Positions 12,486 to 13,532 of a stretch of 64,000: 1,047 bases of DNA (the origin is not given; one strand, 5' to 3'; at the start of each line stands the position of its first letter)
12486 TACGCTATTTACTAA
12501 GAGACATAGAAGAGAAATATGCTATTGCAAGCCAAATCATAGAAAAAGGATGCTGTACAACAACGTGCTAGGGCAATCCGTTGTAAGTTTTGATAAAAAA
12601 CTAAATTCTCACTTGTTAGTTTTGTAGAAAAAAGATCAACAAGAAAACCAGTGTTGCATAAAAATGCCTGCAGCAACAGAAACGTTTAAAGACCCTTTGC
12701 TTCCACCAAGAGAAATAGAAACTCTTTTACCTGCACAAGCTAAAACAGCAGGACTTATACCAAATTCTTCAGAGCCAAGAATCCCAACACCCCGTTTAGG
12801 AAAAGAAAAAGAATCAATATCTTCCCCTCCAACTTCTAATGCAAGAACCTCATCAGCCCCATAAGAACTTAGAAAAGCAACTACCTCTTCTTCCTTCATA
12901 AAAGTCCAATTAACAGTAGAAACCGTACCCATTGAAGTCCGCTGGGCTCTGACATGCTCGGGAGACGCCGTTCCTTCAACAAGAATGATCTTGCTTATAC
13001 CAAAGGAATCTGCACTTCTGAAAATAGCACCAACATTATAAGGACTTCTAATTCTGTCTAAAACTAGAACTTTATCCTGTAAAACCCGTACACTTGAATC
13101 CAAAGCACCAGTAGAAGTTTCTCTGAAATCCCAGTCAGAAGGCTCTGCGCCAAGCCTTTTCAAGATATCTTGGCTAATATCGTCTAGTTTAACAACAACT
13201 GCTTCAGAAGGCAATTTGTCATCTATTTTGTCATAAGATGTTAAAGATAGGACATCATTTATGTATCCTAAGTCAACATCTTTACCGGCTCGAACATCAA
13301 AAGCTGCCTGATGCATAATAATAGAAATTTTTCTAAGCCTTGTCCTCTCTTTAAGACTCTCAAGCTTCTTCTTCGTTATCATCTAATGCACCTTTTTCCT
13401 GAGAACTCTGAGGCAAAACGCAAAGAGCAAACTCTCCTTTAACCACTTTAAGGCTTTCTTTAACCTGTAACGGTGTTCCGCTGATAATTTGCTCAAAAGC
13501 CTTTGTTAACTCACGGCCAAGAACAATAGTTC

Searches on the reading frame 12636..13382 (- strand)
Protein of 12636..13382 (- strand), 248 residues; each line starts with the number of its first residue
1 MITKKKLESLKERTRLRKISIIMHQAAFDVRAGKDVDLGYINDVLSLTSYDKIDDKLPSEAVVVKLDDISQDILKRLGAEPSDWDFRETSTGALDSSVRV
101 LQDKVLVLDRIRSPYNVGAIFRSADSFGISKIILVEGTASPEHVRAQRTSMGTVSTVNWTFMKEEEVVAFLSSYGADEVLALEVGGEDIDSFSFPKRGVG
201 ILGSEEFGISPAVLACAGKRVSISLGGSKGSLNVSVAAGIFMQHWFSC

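Call 3: search_protein_families(library=pfam, proteins=[window:12636-13382:-], max_evalue=0.01)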
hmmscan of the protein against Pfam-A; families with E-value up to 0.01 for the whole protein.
window:12636-13382:- (248 aa): 1 family
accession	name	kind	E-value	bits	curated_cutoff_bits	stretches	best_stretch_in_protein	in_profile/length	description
PF00588.24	SpoU_methylase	-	1.4e-29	103.4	29.7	1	105-242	3-141/142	SpoU rRNA Methylase family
